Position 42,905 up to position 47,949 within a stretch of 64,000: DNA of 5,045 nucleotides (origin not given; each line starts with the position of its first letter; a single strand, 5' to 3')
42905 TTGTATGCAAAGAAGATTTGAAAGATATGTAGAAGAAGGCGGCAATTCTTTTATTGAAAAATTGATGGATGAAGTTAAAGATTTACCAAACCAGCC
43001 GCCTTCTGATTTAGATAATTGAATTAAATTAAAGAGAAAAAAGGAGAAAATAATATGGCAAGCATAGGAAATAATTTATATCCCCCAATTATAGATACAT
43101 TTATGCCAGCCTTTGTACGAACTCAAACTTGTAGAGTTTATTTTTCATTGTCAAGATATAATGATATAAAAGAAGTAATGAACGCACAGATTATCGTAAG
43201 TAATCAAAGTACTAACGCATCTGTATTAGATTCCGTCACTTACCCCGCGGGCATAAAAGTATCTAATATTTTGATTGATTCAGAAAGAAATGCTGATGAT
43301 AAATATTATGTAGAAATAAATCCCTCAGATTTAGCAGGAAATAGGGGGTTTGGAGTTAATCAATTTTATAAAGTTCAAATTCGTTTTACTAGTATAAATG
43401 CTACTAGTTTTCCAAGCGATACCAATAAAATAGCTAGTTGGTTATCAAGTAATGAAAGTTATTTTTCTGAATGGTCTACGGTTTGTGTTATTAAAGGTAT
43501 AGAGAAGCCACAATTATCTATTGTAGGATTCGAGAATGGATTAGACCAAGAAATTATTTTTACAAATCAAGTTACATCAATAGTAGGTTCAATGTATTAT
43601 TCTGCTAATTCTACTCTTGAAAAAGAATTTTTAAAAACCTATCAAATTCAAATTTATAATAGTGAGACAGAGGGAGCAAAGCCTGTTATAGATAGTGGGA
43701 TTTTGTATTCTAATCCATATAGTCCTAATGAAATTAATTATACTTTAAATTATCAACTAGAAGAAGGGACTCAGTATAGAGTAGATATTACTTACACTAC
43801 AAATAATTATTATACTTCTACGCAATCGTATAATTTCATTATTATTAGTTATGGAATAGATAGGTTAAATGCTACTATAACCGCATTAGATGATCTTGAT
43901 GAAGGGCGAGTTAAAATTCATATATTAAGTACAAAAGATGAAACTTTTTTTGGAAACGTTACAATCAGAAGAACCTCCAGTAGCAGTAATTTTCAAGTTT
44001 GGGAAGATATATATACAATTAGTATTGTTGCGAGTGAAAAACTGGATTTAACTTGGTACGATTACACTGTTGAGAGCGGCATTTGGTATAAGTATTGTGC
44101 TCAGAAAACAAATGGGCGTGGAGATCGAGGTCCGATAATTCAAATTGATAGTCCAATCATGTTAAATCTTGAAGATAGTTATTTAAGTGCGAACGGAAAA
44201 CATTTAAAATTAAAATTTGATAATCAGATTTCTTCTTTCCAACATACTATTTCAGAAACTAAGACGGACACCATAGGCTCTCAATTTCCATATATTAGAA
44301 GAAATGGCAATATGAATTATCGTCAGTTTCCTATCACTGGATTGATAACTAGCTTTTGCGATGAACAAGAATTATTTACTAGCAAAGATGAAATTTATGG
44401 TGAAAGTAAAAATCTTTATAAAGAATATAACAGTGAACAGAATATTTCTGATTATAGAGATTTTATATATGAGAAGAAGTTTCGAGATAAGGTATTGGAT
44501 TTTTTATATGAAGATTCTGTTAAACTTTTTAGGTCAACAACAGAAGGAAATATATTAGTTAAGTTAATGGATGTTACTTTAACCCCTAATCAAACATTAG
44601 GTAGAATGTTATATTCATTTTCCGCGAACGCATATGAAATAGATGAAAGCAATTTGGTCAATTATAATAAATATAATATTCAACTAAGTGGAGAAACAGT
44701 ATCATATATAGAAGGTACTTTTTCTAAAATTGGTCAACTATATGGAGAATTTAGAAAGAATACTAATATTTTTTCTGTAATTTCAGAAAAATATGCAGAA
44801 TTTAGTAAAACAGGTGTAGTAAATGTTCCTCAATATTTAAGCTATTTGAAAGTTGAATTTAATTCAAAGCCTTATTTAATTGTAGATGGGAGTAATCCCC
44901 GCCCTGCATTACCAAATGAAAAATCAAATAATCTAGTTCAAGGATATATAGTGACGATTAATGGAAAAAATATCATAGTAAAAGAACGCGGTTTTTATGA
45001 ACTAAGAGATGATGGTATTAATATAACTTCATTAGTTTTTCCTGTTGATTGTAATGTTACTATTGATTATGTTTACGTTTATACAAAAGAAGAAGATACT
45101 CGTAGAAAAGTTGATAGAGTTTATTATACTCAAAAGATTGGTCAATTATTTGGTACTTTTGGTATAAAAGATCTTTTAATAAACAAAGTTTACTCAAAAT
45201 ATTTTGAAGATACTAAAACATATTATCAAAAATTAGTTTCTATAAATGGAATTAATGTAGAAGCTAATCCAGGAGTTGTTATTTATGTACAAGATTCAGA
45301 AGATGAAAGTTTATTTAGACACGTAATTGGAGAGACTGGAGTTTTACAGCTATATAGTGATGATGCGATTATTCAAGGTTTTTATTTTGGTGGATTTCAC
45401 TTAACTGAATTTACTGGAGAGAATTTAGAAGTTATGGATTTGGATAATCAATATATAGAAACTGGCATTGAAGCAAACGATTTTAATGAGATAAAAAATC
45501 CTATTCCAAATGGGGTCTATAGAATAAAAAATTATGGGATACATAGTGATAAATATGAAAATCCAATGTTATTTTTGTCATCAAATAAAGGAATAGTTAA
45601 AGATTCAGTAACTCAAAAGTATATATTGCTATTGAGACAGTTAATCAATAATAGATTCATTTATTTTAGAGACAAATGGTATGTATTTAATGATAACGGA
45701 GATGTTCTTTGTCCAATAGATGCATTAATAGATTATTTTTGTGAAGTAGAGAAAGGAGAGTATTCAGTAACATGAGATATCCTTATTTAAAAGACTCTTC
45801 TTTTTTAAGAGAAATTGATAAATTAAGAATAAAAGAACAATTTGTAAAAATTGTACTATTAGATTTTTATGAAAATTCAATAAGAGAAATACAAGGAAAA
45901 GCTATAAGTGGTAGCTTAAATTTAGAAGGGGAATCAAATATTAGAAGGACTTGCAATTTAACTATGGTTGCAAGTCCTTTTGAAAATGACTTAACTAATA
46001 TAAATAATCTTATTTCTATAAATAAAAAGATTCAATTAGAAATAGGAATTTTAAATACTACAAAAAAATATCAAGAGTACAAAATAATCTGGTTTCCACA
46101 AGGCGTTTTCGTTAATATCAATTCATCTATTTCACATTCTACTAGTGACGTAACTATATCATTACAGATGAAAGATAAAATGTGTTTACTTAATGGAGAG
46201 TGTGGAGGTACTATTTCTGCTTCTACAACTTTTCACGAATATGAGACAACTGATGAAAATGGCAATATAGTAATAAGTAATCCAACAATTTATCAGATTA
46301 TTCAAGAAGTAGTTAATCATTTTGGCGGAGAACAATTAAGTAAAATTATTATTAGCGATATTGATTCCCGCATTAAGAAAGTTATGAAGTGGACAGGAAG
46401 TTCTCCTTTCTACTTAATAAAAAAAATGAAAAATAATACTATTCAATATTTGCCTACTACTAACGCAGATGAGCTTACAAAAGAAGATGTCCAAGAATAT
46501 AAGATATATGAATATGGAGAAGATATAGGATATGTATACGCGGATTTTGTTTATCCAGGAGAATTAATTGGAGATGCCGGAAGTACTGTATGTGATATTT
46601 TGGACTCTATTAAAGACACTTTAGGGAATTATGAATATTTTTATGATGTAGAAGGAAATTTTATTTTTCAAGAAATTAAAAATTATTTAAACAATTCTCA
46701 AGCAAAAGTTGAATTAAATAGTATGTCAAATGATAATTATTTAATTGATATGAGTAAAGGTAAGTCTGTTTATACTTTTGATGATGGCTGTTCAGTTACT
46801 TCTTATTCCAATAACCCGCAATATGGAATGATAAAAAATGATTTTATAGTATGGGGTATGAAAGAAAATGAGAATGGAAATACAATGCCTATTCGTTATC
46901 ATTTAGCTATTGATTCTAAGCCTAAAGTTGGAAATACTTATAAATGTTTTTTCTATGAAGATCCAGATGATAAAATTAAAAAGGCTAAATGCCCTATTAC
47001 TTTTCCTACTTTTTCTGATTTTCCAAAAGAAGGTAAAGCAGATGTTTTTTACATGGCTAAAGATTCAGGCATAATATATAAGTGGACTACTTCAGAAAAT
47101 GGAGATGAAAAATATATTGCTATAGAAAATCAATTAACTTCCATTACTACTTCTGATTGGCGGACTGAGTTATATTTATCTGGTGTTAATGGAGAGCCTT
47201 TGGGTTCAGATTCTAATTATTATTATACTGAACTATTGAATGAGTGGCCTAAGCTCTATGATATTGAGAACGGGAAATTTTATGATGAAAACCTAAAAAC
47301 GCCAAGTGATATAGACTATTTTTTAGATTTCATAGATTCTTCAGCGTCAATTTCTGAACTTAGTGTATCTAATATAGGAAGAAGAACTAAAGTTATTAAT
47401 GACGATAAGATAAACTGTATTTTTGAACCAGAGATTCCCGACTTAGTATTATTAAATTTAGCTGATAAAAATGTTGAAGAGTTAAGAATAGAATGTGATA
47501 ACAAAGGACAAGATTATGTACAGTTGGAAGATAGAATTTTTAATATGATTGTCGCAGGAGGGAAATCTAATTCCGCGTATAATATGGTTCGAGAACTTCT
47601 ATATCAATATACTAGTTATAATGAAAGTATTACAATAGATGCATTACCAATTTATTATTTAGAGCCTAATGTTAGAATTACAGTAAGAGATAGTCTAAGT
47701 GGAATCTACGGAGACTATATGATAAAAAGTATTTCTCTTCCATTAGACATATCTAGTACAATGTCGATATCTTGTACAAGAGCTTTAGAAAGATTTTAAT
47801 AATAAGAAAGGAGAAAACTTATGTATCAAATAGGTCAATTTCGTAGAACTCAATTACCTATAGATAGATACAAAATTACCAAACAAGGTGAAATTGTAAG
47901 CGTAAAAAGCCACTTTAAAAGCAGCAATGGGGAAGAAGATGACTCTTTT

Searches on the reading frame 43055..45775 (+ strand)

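Call 24: search_protein_families(library=phrogs, proteins=[window:43055-45775:+], max_evalue=0.00001)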
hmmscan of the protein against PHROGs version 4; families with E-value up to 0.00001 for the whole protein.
window:43055-45775:+ (906 aa): 1 family
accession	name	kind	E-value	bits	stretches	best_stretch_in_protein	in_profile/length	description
phrog_30026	-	unknown function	9.8e-13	48.4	1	283-544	324-599/617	-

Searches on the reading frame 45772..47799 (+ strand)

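Call 24: search_protein_families(library=phrogs, proteins=[window:45772-47799:+], max_evalue=0.00001)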
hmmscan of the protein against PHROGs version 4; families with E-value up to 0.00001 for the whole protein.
window:45772-47799:+ (675 aa): 2 families
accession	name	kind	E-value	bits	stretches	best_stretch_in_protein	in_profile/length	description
phrog_32343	-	unknown function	2.1e-49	169.3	2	9-389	12-394/921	-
phrog_1887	-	tail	1.1e-10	42.2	1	42-323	323-519/670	tail protein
